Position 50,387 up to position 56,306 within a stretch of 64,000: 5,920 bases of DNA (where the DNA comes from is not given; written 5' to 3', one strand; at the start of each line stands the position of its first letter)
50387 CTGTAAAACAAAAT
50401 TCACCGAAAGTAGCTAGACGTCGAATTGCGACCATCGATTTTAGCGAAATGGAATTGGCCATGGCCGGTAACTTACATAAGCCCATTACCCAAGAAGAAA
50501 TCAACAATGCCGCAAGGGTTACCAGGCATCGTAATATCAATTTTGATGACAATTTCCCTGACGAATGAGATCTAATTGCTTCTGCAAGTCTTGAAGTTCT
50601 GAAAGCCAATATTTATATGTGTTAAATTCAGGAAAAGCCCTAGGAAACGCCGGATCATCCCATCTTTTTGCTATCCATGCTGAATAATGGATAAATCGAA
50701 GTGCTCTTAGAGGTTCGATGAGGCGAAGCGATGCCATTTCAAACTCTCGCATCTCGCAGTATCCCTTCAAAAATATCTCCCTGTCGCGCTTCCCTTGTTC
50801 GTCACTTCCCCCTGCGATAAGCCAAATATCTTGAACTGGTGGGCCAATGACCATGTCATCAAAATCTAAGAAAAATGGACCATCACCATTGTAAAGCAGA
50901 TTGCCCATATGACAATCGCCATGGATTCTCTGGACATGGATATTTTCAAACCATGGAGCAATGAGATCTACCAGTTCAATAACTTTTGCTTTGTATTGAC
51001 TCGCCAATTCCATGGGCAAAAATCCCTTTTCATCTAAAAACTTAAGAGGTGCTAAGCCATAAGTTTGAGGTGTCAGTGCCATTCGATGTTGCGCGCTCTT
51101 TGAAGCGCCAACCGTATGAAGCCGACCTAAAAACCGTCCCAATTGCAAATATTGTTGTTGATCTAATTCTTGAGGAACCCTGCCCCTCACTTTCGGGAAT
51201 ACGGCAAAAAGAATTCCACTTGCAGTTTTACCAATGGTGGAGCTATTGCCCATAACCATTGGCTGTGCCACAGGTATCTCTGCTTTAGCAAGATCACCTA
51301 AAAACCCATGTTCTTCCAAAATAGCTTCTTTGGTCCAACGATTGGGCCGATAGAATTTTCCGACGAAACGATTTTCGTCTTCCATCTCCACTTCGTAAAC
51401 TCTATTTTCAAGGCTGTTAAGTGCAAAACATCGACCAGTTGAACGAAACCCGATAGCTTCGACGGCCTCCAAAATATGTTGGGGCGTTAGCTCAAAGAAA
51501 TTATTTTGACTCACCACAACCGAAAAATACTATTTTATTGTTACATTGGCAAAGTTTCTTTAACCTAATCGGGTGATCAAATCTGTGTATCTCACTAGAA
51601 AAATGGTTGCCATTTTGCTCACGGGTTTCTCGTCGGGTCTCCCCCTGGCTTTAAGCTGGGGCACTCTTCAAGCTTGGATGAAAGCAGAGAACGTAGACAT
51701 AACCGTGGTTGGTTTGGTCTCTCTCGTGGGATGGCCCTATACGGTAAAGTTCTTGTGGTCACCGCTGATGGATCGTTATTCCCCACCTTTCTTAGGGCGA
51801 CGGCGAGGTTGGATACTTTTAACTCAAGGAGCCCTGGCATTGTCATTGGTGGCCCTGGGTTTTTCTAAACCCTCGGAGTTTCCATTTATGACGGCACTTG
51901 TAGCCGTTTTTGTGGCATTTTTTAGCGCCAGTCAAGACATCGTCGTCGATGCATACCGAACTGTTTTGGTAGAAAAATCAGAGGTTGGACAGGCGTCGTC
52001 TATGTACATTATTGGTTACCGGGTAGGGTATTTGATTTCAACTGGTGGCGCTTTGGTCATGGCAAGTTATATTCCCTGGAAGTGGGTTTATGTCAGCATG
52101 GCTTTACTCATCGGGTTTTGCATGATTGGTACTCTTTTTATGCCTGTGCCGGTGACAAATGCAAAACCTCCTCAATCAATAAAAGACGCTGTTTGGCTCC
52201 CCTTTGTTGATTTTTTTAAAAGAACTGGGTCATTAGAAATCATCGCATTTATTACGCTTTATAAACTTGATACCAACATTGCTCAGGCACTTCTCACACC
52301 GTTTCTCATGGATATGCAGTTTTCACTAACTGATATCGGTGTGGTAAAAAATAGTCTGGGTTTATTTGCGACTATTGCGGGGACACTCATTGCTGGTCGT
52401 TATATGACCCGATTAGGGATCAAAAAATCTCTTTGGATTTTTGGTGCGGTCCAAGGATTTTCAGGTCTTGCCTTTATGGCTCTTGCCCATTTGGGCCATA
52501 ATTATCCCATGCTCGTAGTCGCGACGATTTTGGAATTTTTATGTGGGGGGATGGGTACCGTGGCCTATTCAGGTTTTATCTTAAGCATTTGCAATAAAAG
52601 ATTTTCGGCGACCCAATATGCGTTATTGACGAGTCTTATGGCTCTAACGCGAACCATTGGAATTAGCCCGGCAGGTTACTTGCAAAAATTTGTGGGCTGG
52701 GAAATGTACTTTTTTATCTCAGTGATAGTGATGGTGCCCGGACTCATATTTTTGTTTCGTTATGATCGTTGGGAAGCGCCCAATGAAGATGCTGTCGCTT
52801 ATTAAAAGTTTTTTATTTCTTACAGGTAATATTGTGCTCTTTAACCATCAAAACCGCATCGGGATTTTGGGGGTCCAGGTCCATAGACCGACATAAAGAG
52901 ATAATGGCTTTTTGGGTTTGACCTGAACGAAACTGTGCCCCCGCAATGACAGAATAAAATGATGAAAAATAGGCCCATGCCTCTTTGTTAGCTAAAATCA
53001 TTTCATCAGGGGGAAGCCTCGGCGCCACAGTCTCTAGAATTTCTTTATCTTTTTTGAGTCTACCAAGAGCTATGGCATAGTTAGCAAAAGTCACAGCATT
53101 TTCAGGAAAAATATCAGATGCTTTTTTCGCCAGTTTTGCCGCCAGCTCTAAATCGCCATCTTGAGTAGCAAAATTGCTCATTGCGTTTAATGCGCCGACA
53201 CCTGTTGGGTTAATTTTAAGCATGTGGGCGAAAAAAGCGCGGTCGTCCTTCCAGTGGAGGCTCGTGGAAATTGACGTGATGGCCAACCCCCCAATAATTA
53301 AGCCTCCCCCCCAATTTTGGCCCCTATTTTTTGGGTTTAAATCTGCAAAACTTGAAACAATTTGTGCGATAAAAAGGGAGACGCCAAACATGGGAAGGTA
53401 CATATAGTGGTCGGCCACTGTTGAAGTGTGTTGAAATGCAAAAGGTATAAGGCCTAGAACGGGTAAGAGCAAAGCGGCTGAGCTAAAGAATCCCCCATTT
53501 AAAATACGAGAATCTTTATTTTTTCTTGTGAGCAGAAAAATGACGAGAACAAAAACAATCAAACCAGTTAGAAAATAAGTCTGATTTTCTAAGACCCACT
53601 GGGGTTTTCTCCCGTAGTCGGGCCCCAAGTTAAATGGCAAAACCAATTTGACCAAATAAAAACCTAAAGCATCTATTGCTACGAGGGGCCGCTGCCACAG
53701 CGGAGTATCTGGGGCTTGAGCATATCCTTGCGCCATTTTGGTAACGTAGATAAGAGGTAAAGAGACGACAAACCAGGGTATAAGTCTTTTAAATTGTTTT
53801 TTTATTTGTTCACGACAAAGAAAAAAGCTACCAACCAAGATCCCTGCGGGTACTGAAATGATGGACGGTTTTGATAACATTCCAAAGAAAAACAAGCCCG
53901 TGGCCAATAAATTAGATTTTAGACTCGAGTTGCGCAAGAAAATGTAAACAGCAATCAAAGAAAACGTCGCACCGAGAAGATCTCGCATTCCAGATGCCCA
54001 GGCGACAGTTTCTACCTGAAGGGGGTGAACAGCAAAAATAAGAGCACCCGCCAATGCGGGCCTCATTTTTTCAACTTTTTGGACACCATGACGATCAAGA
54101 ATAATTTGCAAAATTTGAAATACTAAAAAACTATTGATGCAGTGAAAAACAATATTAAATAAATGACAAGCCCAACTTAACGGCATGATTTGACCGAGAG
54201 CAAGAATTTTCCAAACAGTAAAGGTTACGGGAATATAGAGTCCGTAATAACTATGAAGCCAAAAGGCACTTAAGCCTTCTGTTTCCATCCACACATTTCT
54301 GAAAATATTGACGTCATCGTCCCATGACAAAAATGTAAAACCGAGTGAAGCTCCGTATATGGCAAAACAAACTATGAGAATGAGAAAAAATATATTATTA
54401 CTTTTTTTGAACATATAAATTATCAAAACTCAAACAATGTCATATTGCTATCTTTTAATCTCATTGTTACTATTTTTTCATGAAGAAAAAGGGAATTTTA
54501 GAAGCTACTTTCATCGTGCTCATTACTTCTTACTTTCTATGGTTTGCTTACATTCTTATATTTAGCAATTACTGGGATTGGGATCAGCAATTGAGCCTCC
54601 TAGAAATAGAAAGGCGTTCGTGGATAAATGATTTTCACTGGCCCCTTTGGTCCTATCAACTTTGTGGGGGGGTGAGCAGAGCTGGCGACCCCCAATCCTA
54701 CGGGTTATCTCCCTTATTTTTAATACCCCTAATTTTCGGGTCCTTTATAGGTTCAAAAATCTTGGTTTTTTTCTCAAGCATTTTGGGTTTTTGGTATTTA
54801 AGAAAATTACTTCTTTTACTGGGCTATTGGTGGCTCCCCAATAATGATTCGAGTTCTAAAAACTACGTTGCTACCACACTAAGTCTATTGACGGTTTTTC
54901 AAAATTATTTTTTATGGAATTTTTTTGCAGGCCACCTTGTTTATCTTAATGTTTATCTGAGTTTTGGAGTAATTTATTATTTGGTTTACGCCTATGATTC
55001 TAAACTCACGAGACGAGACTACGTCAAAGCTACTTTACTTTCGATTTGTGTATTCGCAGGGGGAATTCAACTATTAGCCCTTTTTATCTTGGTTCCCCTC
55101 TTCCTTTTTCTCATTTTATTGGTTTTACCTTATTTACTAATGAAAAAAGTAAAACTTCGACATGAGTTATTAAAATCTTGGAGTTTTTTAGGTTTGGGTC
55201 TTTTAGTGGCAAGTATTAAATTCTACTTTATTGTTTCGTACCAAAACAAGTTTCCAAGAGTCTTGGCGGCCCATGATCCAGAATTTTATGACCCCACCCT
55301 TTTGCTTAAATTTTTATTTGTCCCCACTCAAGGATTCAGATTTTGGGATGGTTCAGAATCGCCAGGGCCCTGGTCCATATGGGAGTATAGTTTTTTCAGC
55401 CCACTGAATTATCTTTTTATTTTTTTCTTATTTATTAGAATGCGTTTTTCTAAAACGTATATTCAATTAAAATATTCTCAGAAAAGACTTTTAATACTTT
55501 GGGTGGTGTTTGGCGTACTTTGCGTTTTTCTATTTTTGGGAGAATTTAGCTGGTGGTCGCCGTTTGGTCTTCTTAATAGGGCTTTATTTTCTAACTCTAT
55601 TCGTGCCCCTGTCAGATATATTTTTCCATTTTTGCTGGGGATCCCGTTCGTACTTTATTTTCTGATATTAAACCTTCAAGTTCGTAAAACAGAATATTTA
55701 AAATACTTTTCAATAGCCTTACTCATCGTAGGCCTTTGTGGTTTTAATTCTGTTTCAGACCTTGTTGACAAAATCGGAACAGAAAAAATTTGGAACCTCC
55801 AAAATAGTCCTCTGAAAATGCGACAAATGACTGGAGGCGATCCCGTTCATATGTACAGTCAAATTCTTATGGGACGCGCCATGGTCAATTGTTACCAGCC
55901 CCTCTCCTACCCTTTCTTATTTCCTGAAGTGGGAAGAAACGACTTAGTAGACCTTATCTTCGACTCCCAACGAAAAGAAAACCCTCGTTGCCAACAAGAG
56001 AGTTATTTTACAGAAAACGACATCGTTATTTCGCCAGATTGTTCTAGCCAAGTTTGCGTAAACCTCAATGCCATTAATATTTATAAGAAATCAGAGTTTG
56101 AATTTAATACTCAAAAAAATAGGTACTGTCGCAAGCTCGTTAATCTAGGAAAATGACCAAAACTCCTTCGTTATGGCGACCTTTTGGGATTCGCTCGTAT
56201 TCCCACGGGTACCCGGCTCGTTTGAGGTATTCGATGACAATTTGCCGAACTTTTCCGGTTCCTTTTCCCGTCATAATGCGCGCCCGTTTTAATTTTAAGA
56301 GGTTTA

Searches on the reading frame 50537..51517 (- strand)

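Call 39: search_protein_families(library=ncbifam, proteins=[window:50537-51517:-], max_evalue=0.001)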
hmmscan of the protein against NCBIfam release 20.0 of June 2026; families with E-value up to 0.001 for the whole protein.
window:50537-51517:- (326 aa): 3 families
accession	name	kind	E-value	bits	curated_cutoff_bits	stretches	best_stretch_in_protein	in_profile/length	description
NF008738.0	PRK11768.1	equivalog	5.2e-116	387.6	194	1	3-320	5-321/327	serine/threonine protein kinase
NF003558.0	PRK05231.1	equivalog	1e-07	31.3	271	1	40-270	38-269/322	homoserine kinase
TIGR02172.1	Fb_sc_TIGR02172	paralog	0.00023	21.1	228.2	1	159-232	126-190/226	TIGR02172 family protein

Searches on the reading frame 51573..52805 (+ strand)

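Call 39: search_protein_families(library=ncbifam, proteins=[window:51573-52805:+], max_evalue=0.001)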
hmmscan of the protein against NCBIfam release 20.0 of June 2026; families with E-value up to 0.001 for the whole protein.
window:51573-52805:+ (410 aa): 6 families
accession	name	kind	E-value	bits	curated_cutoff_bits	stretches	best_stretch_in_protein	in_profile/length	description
TIGR00901.2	2A0125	subfamily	5.3e-128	427.2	350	1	6-394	1-415/417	AmpG family muropeptide MFS transporter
NF008867.0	PRK11902.1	equivalog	8.9e-118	393.8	656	1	4-396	8-402/419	muropeptide transporter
NF008238.0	PRK11010.1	equivalog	1.9e-113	379.9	756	1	5-395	8-400/492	muropeptide MFS transporter AmpG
TIGR02718.1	sider_RhtX_FptX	subfamily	6.8e-35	120.7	356.15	1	13-390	5-383/390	RhtX/FptX family siderophore transporter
TIGR00900.1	2A0121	subfamily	7.7e-08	32.1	319.6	1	86-374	75-363/364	H+ Antiporter protein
TIGR00880.1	2_A_01_02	superfamily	2.6e-07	30.8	131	1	59-190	11-137/141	multidrug resistance protein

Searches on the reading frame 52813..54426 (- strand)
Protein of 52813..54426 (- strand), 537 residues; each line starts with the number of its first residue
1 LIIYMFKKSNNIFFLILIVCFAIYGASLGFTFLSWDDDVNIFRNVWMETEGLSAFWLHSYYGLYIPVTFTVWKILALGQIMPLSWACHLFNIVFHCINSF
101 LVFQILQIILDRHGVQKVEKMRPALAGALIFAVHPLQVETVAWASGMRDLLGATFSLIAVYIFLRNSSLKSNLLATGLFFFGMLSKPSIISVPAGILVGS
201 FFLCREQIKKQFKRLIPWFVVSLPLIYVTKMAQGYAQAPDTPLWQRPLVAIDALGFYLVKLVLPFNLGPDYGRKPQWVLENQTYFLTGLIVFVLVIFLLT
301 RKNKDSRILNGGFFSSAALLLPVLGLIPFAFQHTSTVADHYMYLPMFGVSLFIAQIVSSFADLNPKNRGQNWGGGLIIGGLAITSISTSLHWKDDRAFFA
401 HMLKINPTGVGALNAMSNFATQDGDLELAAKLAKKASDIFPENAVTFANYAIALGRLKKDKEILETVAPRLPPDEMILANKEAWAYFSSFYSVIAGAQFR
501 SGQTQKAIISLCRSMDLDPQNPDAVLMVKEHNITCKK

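Call 6: search_protein_families(library=pfam, proteins=[window:52813-54426:-], max_evalue=0.01)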
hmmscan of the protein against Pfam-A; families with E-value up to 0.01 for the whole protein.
window:52813-54426:- (537 aa): 2 families
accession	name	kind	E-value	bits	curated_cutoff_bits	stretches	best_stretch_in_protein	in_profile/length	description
PF14559.12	TPR_19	-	0.00036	21.2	25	0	421-474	2-58/68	Tetratricopeptide repeat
PF13431.12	TPR_17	-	0.00042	20.8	24.4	0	432-462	1-31/34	Tetratricopeptide repeat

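Call 20: search_protein_families(library=pfam, proteins=[window:52813-54426:-], max_evalue=10)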
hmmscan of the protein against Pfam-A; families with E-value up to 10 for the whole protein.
window:52813-54426:- (537 aa): 8 families
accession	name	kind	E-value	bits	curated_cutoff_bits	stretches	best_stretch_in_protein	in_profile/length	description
PF14559.12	TPR_19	-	0.00036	21.2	25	1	421-474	2-58/68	Tetratricopeptide repeat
PF13431.12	TPR_17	-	0.00042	20.8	24.4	1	432-462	1-31/34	Tetratricopeptide repeat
PF13428.12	TPR_14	-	0.027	15.6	23.5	0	412-451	3-42/44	Tetratricopeptide repeat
PF13181.12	TPR_8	-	0.032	14.8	25.7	1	491-521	4-34/34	Tetratricopeptide repeat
PF07719.23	TPR_2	-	0.058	14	27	1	412-443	3-34/34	Tetratricopeptide repeat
PF13424.12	TPR_12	-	0.16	12.7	30.1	1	412-462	5-63/77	Tetratricopeptide repeat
PF16079.10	Phage_holin_5_2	-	0.17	12.6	29.2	1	321-391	2-70/76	Phage holin family Hol44, in holin superfamily V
PF02656.20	DUF202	-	7.6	7.5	23.4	0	244-299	13-55/68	Domain of unknown function (DUF202)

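Call 39: search_protein_families(library=ncbifam, proteins=[window:52813-54426:-], max_evalue=0.001)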
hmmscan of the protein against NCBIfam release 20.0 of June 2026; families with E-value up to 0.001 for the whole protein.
window:52813-54426:- (537 aa): 0 families

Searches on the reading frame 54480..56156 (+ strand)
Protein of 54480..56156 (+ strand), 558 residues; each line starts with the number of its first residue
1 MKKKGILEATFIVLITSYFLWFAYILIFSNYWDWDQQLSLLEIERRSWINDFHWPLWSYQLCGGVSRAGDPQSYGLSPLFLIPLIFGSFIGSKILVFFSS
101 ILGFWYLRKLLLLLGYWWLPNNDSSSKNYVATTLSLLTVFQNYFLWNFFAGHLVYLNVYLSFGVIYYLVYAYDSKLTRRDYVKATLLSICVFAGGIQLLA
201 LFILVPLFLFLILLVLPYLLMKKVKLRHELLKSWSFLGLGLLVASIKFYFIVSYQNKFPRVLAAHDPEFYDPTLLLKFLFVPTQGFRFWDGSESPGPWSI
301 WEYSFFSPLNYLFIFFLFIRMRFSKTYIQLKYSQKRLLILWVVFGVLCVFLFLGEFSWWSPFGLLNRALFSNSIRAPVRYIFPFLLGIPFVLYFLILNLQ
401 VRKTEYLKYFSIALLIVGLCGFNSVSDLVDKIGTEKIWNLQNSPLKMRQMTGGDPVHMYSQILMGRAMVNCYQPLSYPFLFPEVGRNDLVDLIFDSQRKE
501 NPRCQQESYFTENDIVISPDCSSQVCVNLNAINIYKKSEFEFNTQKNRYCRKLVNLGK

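Call 6: search_protein_families(library=pfam, proteins=[window:54480-56156:+], max_evalue=0.01)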
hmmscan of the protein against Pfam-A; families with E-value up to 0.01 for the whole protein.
window:54480-56156:+ (558 aa): 1 family
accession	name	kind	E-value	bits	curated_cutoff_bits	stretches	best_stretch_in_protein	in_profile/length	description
PF07695.17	7TMR-DISM_7TM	-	0.0035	17.7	29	1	301-432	60-177/205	7TM diverse intracellular signalling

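Call 39: search_protein_families(library=ncbifam, proteins=[window:54480-56156:+], max_evalue=0.001)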
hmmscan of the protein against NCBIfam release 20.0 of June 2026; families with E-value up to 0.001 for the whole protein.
window:54480-56156:+ (558 aa): 0 families

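Call 49: search_protein_families(library=pfam, proteins=[window:54480-56153:+], max_evalue=0.01)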
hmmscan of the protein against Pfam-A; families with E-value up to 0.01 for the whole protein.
window:54480-56153:+ (558 aa): 1 family
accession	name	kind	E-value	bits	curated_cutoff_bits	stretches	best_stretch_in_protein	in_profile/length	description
PF07695.17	7TMR-DISM_7TM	-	0.0035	17.7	29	1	301-432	60-177/205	7TM diverse intracellular signalling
